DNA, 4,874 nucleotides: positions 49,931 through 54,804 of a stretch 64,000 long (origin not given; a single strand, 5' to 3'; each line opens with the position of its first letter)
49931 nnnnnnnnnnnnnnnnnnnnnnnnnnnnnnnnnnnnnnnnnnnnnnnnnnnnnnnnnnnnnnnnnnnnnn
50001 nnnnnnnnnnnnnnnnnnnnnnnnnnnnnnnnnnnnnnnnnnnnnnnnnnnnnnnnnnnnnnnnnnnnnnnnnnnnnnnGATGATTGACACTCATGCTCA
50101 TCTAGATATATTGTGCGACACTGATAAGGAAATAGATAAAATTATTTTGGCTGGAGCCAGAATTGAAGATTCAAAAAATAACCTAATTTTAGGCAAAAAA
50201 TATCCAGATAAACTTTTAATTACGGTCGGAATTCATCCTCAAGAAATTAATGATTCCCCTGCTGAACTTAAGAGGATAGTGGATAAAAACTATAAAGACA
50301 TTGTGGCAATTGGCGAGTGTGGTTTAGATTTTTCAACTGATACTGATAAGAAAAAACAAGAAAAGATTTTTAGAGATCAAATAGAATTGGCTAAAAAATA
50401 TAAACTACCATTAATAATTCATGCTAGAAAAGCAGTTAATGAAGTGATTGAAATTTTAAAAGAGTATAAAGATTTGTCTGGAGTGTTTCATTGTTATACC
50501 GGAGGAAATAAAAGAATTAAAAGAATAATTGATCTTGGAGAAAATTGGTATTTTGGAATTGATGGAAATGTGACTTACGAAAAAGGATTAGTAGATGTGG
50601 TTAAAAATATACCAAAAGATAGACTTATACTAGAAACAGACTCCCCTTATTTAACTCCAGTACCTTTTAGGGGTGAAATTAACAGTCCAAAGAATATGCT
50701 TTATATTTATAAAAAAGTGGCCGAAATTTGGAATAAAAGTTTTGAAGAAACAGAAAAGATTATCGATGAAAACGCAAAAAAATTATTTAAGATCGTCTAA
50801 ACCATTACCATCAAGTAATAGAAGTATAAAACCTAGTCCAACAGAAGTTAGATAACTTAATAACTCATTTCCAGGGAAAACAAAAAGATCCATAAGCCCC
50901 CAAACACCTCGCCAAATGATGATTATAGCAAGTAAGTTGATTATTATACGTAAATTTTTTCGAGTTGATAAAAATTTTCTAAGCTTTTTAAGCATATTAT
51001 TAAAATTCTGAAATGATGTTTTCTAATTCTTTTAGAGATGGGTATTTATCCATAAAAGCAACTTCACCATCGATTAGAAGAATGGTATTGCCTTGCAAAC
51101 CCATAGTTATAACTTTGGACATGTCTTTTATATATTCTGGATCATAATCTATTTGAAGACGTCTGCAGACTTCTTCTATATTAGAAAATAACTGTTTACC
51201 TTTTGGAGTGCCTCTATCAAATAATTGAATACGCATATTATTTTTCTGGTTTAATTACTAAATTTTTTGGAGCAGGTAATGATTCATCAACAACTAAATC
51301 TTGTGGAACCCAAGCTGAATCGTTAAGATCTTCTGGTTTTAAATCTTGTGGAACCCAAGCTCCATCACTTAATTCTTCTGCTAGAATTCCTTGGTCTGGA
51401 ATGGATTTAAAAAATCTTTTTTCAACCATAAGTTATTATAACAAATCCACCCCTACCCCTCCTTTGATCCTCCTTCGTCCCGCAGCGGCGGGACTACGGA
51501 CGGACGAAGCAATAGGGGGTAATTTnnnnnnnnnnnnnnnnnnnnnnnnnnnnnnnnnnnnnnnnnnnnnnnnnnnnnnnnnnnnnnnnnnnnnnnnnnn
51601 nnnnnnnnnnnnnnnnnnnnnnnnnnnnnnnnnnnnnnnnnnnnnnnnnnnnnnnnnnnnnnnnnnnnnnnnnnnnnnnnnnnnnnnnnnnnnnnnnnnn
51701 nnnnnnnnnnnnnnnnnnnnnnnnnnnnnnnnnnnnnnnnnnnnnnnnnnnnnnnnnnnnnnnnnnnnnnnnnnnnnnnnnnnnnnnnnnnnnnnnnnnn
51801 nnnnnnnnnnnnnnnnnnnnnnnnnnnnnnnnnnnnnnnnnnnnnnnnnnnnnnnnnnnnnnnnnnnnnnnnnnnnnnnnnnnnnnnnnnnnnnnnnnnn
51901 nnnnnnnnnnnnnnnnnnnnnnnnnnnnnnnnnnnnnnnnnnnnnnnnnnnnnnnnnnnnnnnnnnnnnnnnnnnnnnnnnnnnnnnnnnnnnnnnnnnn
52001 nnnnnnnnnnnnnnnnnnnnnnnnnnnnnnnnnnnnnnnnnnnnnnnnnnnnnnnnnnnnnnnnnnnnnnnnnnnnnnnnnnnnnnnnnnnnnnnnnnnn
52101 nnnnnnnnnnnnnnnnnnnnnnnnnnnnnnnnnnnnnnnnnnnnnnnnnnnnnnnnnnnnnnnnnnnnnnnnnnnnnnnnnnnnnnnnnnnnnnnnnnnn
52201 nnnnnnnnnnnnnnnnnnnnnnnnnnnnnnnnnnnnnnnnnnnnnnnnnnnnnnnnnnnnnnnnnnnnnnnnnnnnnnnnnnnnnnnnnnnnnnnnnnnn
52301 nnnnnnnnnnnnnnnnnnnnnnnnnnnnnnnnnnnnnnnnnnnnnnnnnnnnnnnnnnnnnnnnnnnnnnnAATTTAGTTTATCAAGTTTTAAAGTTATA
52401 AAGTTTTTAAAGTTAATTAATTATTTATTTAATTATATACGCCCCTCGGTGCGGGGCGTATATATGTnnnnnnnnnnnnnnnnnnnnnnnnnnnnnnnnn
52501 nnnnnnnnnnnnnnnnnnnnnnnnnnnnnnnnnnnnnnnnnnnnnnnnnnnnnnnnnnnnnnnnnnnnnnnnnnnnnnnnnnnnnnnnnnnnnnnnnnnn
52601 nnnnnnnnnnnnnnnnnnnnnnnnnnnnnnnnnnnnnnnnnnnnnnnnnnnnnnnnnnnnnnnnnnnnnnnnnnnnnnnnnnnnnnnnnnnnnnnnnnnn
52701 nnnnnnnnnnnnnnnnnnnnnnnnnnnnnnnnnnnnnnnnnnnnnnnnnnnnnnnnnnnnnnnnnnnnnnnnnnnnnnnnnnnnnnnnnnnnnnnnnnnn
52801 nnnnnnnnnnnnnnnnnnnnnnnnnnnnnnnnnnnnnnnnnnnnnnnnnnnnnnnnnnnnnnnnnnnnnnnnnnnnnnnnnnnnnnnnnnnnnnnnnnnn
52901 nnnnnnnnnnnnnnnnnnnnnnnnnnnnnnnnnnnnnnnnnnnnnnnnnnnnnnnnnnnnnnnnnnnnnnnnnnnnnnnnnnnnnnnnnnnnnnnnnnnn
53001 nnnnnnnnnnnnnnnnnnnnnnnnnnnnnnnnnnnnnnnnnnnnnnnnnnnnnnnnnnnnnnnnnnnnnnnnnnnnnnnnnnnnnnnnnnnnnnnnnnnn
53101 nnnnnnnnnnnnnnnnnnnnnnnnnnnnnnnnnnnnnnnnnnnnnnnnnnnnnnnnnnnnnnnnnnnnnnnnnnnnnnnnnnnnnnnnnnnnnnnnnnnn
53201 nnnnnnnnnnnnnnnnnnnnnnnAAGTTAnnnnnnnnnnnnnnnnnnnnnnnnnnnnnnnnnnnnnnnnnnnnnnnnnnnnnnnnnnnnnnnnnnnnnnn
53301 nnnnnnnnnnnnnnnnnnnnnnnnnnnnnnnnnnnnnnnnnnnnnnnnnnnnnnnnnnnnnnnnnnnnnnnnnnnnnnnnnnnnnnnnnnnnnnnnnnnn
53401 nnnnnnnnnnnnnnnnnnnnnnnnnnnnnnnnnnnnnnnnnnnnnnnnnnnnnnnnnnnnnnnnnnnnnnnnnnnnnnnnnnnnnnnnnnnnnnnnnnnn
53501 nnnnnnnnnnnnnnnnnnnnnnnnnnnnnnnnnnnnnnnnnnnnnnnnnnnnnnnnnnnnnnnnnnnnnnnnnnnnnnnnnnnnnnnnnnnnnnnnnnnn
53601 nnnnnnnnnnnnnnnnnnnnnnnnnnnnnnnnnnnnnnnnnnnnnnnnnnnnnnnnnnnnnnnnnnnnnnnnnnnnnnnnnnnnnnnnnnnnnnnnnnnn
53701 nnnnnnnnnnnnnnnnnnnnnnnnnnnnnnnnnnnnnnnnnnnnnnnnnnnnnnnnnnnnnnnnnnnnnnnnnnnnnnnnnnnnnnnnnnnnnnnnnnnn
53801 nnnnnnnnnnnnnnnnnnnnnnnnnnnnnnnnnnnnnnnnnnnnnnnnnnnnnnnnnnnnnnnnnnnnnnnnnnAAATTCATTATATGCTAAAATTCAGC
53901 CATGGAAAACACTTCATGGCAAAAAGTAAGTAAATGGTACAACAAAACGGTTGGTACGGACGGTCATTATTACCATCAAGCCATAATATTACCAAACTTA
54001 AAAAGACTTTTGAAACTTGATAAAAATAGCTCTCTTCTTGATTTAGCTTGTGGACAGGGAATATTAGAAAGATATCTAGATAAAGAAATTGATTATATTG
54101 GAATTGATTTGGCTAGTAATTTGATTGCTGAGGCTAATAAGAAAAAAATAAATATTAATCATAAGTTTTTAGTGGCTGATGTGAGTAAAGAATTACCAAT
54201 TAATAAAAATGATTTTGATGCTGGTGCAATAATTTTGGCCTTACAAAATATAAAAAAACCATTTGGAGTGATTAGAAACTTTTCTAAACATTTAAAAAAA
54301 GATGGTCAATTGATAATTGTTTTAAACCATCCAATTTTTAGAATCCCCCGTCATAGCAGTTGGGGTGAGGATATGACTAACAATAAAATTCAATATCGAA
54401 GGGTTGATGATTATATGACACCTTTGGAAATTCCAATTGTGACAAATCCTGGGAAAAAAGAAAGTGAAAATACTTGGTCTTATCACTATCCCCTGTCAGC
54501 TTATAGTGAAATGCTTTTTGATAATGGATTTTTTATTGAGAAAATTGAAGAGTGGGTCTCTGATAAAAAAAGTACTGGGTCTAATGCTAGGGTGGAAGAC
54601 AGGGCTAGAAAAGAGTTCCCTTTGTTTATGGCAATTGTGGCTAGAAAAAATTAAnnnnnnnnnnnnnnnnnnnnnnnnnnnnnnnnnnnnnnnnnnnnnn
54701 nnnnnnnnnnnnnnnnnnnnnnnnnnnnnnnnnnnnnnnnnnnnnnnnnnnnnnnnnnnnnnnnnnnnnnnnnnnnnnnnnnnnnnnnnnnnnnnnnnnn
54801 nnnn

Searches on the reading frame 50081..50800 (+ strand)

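Call 77: search_protein_families(library=pfam, proteins=[window:50081-50800:+], max_evalue=0.001)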
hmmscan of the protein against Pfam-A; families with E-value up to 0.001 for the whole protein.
window:50081-50800:+ (239 aa): 2 families
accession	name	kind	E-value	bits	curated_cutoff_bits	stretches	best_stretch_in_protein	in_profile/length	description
PF01026.27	TatD_DNase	-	9.5e-69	232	27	1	2-237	1-253/253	TatD related DNase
PF04909.20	Amidohydro_2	-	0.0004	20.7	26.4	0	41-237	76-288/289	Amidohydrolase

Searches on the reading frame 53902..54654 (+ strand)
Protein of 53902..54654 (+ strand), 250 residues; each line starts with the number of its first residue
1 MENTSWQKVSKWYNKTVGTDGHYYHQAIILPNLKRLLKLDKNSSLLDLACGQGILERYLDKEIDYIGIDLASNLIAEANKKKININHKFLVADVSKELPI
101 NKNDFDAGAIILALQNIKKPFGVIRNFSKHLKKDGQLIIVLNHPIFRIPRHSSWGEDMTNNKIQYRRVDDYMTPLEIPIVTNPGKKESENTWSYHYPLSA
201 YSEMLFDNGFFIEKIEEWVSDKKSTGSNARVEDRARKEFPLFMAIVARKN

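Call 77: search_protein_families(library=pfam, proteins=[window:53902-54654:+], max_evalue=0.001)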
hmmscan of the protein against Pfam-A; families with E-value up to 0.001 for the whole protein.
window:53902-54654:+ (250 aa): 8 families
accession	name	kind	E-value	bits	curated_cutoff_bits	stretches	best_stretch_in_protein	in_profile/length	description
PF08241.18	Methyltransf_11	-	1.1e-12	48.9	21.2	1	46-139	1-95/95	Methyltransferase domain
PF13649.12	Methyltransf_25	-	6.5e-11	43.2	27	1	46-135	2-97/97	Methyltransferase domain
PF13847.12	Methyltransf_31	-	8.8e-10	38.9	27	1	40-140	2-110/145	Methyltransferase domain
PF13489.12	Methyltransf_23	-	9.2e-10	38.9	27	1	27-141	7-118/164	Methyltransferase domain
PF08242.18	Methyltransf_12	-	3.9e-09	37.6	30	1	46-137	1-98/98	Methyltransferase domain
PF07021.18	MetW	-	1.6e-06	28.3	21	1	40-127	12-98/193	Methionine biosynthesis protein MetW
PF01209.24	Ubie_methyltran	-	1.3e-05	25.1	20.1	1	40-140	46-152/233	ubiE/COQ5 methyltransferase family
PF05175.20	MTS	-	0.00026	21.1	23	0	37-143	27-142/170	Methyltransferase small domain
